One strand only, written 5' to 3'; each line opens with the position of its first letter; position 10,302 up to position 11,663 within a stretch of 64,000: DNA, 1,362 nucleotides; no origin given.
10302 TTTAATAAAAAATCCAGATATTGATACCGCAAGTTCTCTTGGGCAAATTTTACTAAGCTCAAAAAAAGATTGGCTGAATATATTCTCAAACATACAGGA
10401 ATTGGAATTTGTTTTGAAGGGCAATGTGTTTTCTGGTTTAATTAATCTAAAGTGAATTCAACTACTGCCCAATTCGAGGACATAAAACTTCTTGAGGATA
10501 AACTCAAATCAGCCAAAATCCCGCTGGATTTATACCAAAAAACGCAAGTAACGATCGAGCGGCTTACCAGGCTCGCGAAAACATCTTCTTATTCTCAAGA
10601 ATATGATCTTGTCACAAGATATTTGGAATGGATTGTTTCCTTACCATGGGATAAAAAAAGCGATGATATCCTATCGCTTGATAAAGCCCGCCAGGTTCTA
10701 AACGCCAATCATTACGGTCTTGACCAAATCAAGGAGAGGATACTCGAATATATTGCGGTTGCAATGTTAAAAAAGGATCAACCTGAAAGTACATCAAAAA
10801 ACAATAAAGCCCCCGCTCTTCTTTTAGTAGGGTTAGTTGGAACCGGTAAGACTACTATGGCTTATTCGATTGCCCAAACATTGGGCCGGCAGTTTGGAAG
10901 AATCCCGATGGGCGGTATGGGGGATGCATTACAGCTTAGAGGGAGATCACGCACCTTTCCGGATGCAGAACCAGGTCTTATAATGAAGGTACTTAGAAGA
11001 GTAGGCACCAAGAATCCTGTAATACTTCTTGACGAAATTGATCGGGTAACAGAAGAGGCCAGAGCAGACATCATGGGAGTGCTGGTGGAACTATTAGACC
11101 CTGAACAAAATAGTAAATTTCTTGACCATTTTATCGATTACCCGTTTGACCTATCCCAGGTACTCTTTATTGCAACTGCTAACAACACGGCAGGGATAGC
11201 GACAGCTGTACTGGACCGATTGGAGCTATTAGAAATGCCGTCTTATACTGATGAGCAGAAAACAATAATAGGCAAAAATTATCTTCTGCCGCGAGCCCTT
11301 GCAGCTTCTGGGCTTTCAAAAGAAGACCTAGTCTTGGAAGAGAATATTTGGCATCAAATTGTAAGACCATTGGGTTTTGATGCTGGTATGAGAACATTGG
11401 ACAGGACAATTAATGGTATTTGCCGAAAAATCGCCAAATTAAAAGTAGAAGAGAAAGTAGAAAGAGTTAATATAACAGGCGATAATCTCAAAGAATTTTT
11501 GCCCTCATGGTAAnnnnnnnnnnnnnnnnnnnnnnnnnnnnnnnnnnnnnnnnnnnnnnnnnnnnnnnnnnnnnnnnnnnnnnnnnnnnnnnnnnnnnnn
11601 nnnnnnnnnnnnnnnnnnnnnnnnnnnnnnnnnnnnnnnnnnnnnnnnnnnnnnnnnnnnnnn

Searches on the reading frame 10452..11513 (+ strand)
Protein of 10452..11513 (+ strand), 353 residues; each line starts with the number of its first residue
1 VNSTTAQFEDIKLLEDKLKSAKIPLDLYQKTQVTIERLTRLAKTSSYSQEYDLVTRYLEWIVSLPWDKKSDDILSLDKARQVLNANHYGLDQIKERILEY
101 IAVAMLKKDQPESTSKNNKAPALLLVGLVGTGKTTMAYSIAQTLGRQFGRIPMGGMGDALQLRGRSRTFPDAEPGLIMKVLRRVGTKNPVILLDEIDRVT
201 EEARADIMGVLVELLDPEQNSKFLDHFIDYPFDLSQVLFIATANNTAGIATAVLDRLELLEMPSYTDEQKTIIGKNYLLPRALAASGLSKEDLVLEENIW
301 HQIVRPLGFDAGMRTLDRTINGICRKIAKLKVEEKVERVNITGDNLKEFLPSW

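Call 38: find_encoding_contigs(protein=window:10452-11513:+, flank=3000, max_places=10)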
Protein window:10452-11513:+ (353 aa): 24 contigs read that carry it; 9 places shown.
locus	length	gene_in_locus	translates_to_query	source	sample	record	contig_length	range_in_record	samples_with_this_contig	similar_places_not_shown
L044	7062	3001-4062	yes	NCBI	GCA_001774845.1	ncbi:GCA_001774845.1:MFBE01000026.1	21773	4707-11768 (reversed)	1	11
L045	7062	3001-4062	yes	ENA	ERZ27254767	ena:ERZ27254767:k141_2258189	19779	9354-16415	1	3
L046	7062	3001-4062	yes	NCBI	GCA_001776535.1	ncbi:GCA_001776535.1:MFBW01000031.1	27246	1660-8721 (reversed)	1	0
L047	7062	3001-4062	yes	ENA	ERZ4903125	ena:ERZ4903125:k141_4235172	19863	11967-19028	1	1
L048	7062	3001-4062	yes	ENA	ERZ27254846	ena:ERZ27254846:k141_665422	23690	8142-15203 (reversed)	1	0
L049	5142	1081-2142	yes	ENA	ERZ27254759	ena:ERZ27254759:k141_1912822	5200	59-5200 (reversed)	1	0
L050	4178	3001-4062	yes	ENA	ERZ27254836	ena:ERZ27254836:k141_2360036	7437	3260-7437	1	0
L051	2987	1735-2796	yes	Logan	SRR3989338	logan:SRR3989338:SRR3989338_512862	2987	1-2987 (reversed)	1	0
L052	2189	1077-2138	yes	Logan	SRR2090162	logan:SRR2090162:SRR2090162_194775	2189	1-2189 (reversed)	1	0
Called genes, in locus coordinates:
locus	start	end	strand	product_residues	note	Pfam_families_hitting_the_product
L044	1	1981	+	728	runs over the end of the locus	PF01138:RNase_PH, PF03725:RNase_PH_C, PF01138:RNase_PH, PF24685:OB_RRP5_4th (faint), PF00013:KH_1, PF00575:S1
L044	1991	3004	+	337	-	-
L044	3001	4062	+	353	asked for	PF07728:AAA_5 (weak), PF00004:AAA, PF22667:Lon_lid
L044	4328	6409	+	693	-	PF17854:FtsK_alpha, PF01580:FtsK_SpoIIIE, PF09397:FtsK_gamma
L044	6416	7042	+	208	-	PF13413:HTH_25, PF09136:Glucodextran_B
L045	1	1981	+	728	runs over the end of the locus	PF01138:RNase_PH, PF03725:RNase_PH_C, PF01138:RNase_PH, PF24685:OB_RRP5_4th (faint), PF00013:KH_1, PF00575:S1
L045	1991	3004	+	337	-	-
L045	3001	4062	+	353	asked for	PF07728:AAA_5 (weak), PF00004:AAA, PF22667:Lon_lid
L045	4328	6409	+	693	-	PF17854:FtsK_alpha, PF01580:FtsK_SpoIIIE, PF09397:FtsK_gamma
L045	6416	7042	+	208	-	PF13413:HTH_25, PF09136:Glucodextran_B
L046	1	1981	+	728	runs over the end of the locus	PF01138:RNase_PH, PF03725:RNase_PH_C, PF01138:RNase_PH, PF24685:OB_RRP5_4th (faint), PF00013:KH_1, PF00575:S1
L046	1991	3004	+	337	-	-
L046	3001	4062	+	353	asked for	PF07728:AAA_5 (weak), PF00004:AAA, PF22667:Lon_lid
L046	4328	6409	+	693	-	PF17854:FtsK_alpha, PF01580:FtsK_SpoIIIE, PF09397:FtsK_gamma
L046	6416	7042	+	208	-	PF13413:HTH_25, PF09136:Glucodextran_B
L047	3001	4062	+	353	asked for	PF07728:AAA_5 (weak), PF00004:AAA, PF22667:Lon_lid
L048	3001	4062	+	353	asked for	PF07728:AAA_5 (weak), PF00004:AAA, PF22667:Lon_lid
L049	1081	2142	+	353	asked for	PF07728:AAA_5 (weak), PF00004:AAA, PF22667:Lon_lid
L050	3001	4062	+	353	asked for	PF07728:AAA_5 (weak), PF00004:AAA, PF22667:Lon_lid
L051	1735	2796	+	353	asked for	PF07728:AAA_5 (weak), PF00004:AAA, PF22667:Lon_lid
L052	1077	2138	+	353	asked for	PF07728:AAA_5 (weak), PF00004:AAA, PF22667:Lon_lid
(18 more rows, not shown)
